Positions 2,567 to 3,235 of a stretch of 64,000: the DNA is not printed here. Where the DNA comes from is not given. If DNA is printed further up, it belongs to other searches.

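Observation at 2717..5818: ArsR-regulated DsrE - TusA - DsrE2 - TusA - SQR sulfur-trafficking cluster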

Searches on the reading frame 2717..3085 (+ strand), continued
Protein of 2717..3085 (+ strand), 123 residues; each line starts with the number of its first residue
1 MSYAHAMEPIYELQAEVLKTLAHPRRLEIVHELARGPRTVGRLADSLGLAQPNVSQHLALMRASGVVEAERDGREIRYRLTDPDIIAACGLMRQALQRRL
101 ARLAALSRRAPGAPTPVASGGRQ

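Call 41: search_protein_representatives(protein=window:2735-3085:+)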
Query: 117 residues. Proteins with E-value up to 0.001 (for the whole library): 19053; up to 1e-10: 1036; up to 1e-30: 7. The best 150 are listed.
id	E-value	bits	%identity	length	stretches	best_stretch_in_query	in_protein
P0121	5.8e-40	152.2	68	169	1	1-110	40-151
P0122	4.4e-37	142.9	64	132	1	2-105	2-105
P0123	1.5e-34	134.8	58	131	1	1-113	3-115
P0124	2.1e-34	134.3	64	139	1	1-104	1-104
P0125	8.0e-32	126.0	71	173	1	2-85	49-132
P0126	8.4e-32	125.9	54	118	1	1-113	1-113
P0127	1.1e-31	125.6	65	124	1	5-103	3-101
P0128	6.2e-30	119.9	59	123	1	2-102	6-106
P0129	1.9e-28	115.2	66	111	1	1-87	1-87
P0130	2.4e-28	114.8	60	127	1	4-103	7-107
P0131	3.3e-28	114.4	53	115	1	4-108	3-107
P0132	1.4e-27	112.4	60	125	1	22-109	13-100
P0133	3.0e-27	111.3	52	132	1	1-109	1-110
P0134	6.1e-27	110.3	68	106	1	3-79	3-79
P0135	2.6e-26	108.3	63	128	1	1-88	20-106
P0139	7.1e-24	100.5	49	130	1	4-112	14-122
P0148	4.7e-22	94.6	52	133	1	6-104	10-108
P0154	3.1e-21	92.0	47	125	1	3-104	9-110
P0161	3.5e-20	88.6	44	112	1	2-103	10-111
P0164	9.6e-20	87.2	46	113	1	4-103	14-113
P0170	2.0e-19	86.1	45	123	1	3-112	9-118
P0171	2.3e-19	86.0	47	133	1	2-108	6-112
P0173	3.3e-19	85.5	42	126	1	2-101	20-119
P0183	9.4e-19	84.0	45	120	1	3-108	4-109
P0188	1.3e-18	83.5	46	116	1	4-102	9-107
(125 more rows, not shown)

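Call 44: find_encoding_contigs(protein=P0161, flank=6000, max_places=4)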
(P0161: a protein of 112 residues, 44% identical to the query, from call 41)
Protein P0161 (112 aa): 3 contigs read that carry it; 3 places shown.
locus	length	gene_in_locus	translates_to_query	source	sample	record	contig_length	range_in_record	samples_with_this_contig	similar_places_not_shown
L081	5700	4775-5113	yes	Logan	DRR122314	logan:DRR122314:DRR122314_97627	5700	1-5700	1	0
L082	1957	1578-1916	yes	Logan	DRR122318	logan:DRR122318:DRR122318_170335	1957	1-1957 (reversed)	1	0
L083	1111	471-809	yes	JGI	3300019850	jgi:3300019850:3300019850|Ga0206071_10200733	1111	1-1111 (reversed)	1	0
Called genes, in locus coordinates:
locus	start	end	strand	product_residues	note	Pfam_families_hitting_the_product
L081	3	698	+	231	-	?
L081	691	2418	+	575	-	PF07992:Pyr_redox_2, PF00890:FAD_binding_2 (weak), PF01266:DAO (weak), PF12831:FAD_oxidored (weak), PF13450:NAD_binding_8, PF12838:Fer4_7, PF13187:Fer4_9 (weak), PF14697:Fer4_21, +7 more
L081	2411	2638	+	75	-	-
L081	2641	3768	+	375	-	PF12838:Fer4_7 (faint), PF13484:Fer4_16 (faint), PF25160:LdpA_Fe-S-bd (faint), PF13183:Fer4_8, PF13187:Fer4_9, PF13237:Fer4_10 (weak), PF13534:Fer4_17 (weak)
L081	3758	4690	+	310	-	PF01040:UbiA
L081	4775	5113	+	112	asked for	PF01022:HTH_5, PF12840:HTH_20, PF13412:HTH_24 (weak)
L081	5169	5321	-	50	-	PF00440:TetR_N (weak)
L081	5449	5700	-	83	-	?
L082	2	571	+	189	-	?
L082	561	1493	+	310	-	PF01040:UbiA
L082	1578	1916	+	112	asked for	PF01022:HTH_5, PF12840:HTH_20, PF13412:HTH_24 (weak)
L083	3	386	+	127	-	?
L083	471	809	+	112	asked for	PF01022:HTH_5, PF12840:HTH_20, PF13412:HTH_24 (weak)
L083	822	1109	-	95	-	?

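Call 45: find_encoding_contigs(protein=P0148, flank=5000, max_places=3)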
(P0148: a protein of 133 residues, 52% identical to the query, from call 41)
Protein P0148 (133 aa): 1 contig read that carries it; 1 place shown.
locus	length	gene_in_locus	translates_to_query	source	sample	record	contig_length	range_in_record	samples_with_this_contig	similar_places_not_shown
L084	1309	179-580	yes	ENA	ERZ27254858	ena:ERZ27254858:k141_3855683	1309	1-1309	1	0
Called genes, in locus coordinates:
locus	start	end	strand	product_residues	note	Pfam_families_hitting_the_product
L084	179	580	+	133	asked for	PF25213:HVO_A0261_N (weak), PF01022:HTH_5, PF12802:MarR_2 (weak), PF12840:HTH_20, PF25212:HVO_A0114 (weak), PF09339:HTH_IclR (weak)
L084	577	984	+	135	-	PF13686:DrsE_2 (faint)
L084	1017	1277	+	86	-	PF01206:TusA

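Call 46: find_encoding_contigs(protein=P0170, flank=5000, max_places=3)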
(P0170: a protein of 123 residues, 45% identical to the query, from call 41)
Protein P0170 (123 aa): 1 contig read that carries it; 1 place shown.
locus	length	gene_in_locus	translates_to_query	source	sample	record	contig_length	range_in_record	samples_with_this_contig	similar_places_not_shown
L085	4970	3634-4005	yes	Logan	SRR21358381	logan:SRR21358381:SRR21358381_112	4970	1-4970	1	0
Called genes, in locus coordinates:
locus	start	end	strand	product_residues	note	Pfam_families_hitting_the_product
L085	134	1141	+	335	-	PF00296:Bac_luciferase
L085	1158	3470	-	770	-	PF08448:PAS_4 (faint), PF00672:HAMP (weak), PF00989:PAS (faint), PF13426:PAS_9 (weak), PF00512:HisKA, PF02518:HATPase_c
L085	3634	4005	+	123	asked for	PF24034:DUF7343 (weak), PF01022:HTH_5, PF12840:HTH_20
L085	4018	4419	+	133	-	PF03625:DUF302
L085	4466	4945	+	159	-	PF02566:OsmC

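Call 47: find_encoding_contigs(protein=P0173, flank=5000, max_places=3)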
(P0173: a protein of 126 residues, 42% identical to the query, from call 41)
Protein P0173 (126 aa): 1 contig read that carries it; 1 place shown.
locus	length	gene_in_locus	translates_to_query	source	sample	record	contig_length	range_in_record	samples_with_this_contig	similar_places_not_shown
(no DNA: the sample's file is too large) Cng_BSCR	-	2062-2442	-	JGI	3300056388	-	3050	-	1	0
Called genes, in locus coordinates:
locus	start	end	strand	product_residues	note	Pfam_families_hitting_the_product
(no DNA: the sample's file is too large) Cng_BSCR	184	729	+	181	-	-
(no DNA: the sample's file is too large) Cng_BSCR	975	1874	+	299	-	PF00165:HTH_AraC, PF12833:HTH_18, PF00165:HTH_AraC (weak)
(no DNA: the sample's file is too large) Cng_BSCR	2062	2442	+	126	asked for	PF01022:HTH_5, PF12802:MarR_2, PF12840:HTH_20, PF13412:HTH_24 (weak), PF25212:HVO_A0114 (weak), PF13518:HTH_28 (faint), PF01978:TrmB (faint)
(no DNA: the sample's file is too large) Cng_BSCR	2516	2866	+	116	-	-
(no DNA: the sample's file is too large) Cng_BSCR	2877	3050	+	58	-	?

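Call 60: find_encoding_contigs(protein=P0154, flank=5000, max_places=3)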
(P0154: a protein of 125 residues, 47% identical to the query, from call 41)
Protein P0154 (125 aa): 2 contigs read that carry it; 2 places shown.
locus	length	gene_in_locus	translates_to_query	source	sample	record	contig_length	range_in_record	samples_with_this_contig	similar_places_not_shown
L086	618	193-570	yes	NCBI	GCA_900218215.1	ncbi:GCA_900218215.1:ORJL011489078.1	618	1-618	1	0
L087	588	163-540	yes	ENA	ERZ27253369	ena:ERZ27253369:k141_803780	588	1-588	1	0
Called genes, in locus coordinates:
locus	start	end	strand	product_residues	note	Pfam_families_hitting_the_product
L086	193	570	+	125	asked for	PF01022:HTH_5, PF12802:MarR_2 (weak), PF12840:HTH_20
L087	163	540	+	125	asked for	PF01022:HTH_5, PF12802:MarR_2 (weak), PF12840:HTH_20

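Call 61: find_encoding_contigs(protein=P0188, flank=5000, max_places=3)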
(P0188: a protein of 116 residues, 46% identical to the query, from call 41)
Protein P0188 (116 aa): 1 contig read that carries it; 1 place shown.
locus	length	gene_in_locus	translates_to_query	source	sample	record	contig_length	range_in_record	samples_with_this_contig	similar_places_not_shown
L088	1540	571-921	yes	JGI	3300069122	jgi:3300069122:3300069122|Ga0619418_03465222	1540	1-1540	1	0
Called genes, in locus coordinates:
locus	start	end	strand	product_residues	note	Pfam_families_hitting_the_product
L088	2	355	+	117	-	?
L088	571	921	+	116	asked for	PF12802:MarR_2, PF01022:HTH_5, PF12840:HTH_20, PF13412:HTH_24 (weak), PF09339:HTH_IclR (weak)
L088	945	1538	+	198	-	?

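Call 62: find_encoding_contigs(protein=P0171, flank=5000, max_places=3)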
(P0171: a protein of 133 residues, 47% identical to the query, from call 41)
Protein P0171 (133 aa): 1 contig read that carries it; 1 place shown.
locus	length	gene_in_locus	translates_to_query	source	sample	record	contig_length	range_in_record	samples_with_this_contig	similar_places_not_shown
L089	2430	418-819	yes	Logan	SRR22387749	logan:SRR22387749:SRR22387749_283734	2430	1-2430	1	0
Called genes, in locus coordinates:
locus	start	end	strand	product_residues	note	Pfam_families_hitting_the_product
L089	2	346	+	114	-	?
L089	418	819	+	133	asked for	PF01022:HTH_5, PF12802:MarR_2 (weak), PF12840:HTH_20, PF09339:HTH_IclR (weak)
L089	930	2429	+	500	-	?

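Call 63: search_protein_families(library=pfam, max_evalue=0.001, proteins=[L088:945-1538:+, L089:930-2429:+, L088:2-355:+, L089:2-346:+, L084:577-984:+])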
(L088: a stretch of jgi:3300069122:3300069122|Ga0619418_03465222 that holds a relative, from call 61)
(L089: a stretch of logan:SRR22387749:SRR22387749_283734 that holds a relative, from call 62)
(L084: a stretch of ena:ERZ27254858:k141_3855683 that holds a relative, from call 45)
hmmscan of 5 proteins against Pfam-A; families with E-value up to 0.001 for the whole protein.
L088:945-1538:+ (198 aa): 1 family
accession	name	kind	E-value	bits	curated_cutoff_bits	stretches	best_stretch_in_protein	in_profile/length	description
PF01565.28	FAD_binding_4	-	4e-43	146.9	26.4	1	50-188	1-138/139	FAD binding domain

L089:930-2429:+ (500 aa): 3 families
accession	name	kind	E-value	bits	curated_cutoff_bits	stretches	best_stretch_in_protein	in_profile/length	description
PF00578.27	AhpC-TSA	-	6.4e-07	29.8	26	1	4-107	5-119/124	AhpC/TSA family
PF08534.16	Redoxin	-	9e-07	29.2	26.6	1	4-118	6-137/148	Redoxin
PF13098.12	Thioredoxin_2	-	0.00097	19.9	27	0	21-119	4-97/104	Thioredoxin-like domain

L088:2-355:+ (117 aa): 4 families
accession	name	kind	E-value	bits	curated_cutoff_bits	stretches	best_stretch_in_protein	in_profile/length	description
PF08241.18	Methyltransf_11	-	4.3e-10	40.5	21.2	1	2-51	47-94/95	Methyltransferase domain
PF13649.12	Methyltransf_25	-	3.1e-09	37.9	27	1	2-48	51-97/97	Methyltransferase domain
PF01209.24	Ubie_methyltran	-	2e-07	31.1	20.1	1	3-64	104-163/233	ubiE/COQ5 methyltransferase family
PF08242.18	Methyltransf_12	-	0.00073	20.7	30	1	9-50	61-98/98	Methyltransferase domain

L089:2-346:+ (114 aa): 1 family
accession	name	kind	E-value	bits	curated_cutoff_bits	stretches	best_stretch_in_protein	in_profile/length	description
PF13686.11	DrsE_2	-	1.1e-19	71.3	25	1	1-111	39-153/156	DsrE/DsrF/DrsH-like family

L084:577-984:+ (135 aa): 1 family
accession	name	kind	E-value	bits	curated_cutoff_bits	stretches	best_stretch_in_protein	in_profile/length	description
PF13686.11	DrsE_2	-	2.3e-11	44.4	25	1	2-51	2-51/156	DsrE/DsrF/DrsH-like family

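Call 71: predict_structure(alignment_id=A2)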
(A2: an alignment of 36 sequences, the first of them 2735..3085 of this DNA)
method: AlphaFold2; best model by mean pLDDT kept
length: 117 residues; sequences in the alignment: 36
mean_pLDDT: 88.5   pTM: 0.74
mean pLDDT of the five models: 88.5, 87.7, 87.3, 85.5, 85.2
residues with pLDDT >= 90: 85; 70-90: 16; 50-70: 13; < 50: 3
segments of 3 or more residues with pLDDT < 50: 115-117
pLDDT, mean of each block of 10 residues (from residue 1): 83 94 95 98 98 97 94 93 90 95 63 50
secondary structure, 60 per line:
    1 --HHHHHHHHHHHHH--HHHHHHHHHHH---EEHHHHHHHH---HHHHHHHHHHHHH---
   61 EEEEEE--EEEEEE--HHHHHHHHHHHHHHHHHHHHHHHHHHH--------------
elements in order: H3-15 H18-28 H34-41 H45-57 E61-66 E69-74 H77-103

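Call 75: fold_search(model_id=the predicted structure, library=pdb)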
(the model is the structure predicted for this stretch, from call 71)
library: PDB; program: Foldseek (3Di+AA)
matches with E <= 10: 1479; with E <= 0.001: 100
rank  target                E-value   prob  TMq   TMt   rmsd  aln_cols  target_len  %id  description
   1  6jmi_A                1.1e-08  1.00  0.74  0.85   2.2        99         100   41  Crystal structure of M.tuberculosis Rv0081 (released 2019-04-10)
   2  8qkf_A                5.4e-08  1.00  0.69  0.80   2.1        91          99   38  SmtB protein of Mycobacterium smegmatis (released 2024-09-25)
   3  6jmi_B                5.4e-08  1.00  0.70  0.83   2.2        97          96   42  Crystal structure of M.tuberculosis Rv0081 (released 2019-04-10)
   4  8qkf_B                7.5e-08  1.00  0.69  0.85   1.9        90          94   39  SmtB protein of Mycobacterium smegmatis (released 2024-09-25)
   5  6jmi_C                1.4e-07  1.00  0.70  0.84   2.4        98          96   41  Crystal structure of M.tuberculosis Rv0081 (released 2019-04-10)
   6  4k2e_A                3.0e-07  1.00  0.66  0.79   2.3        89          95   31  HlyU from Vibrio cholerae N16961 (released 2014-04-30)
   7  1r1u_B                3.8e-07  1.00  0.67  0.83   2.7        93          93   29  Crystal structure of the metal-sensing transcriptional repressor CzrA from Staphylococcus aureus in the apo-form (released 2004-05-18)
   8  1r1u_A                4.1e-07  1.00  0.67  0.82   2.7        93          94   29  Crystal structure of the metal-sensing transcriptional repressor CzrA from Staphylococcus aureus in the apo-form (released 2004-05-18)
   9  6cdb_B                5.0e-07  1.00  0.68  0.82   2.6        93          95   28  Crystal Structure of V66L CzrA in the Zn(II)bound state (released 2018-07-11)
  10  4k2e_B                5.7e-07  1.00  0.67  0.84   2.0        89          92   31  HlyU from Vibrio cholerae N16961 (released 2014-04-30)
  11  4omy_A                6.1e-07  1.00  0.67  0.79   1.7        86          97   32  Crystal Structure of SeMet NolR from Sinorhizobium fredii in complex with oligo AT DNA (released 2014-04-16)
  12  6cda                  6.5e-07  1.00  0.66  0.81   2.8        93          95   29  Crystal structure of L34A CzrA in the Zn(II)bound state (released 2018-07-11)
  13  1r23_A                7.4e-07  1.00  0.69  0.77   2.0        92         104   32  Crystal structure of the cyanobacterial metallothionein repressor SmtB in the Zn1-form (one Zn(II) per dimer) (released 2004-05-18)
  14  4ooi_B                8.4e-07  1.00  0.68  0.81   2.0        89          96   31  Reduced HlyU from Vibrio cholerae N16961 (released 2014-12-31)
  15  4omz_B                8.9e-07  1.00  0.67  0.78   2.4        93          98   31  Crystal Structure of NolR from Sinorhizobium fredii (released 2014-04-16)
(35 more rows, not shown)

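Call 83: find_encoding_contigs(protein=P0139, flank=5000, max_places=3)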
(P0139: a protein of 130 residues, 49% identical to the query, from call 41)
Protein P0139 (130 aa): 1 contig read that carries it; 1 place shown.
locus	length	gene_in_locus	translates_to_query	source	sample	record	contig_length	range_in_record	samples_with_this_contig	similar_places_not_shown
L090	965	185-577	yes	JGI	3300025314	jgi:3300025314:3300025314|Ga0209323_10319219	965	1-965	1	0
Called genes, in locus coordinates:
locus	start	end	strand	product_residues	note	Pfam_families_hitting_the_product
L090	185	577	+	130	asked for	PF12840:HTH_20, PF01022:HTH_5, PF12802:MarR_2 (faint)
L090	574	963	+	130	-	?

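Call 84: find_encoding_contigs(protein=P0164, flank=5000, max_places=3)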
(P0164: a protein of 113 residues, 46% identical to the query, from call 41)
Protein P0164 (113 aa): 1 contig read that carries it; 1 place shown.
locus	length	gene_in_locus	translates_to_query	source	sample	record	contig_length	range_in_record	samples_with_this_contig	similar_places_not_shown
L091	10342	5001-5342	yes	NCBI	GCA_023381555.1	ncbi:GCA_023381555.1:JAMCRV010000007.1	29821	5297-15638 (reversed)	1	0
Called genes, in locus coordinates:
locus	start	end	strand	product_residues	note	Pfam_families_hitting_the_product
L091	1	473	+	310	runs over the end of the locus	PF00248:Aldo_ket_red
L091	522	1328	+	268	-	PF00106:adh_short, PF08659:KR (faint), PF13561:adh_short_C2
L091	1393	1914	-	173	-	PF09900:DUF2127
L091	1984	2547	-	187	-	PF00293:NUDIX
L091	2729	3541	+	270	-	PF01261:AP_endonuc_2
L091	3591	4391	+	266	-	PF04909:Amidohydro_2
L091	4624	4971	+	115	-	PF00581:Rhodanese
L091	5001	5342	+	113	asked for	PF12840:HTH_20, PF25212:HVO_A0114 (weak), PF01022:HTH_5, PF12802:MarR_2 (weak)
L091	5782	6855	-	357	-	PF00724:Oxidored_FMN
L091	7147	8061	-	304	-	PF08240:ADH_N (weak), PF00107:ADH_zinc_N, PF13602:ADH_zinc_N_2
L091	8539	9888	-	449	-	PF00884:Sulfatase, PF01663:Phosphodiest (weak), PF16347:SGSH_C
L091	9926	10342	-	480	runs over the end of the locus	PF00884:Sulfatase, PF01663:Phosphodiest (weak), PF16347:SGSH_C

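Call 85: find_encoding_contigs(protein=P0183, flank=5000, max_places=3)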
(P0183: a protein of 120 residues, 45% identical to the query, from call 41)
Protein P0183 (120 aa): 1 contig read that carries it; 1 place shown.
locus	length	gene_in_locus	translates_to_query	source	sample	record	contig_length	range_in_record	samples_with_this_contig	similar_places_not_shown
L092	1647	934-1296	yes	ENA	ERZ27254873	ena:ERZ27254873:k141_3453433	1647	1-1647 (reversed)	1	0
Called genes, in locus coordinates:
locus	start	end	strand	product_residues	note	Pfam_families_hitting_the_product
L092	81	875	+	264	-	PF01113:DapB_N, PF05173:DapB_C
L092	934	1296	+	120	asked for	PF01022:HTH_5, PF12802:MarR_2 (weak), PF12840:HTH_20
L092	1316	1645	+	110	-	?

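Call 86: search_protein_families(library=pfam, max_evalue=0.001, proteins=[L090:574-963:+, L092:1316-1645:+])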
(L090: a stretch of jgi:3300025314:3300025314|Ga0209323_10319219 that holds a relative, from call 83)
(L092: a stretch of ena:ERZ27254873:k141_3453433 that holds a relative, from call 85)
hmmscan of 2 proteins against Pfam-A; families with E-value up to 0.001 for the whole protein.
L090:574-963:+ (130 aa): 1 family
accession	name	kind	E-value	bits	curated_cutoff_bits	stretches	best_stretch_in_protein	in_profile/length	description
PF13686.11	DrsE_2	-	3.4e-08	34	25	1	3-51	3-51/156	DsrE/DsrF/DrsH-like family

L092:1316-1645:+ (110 aa): 0 families
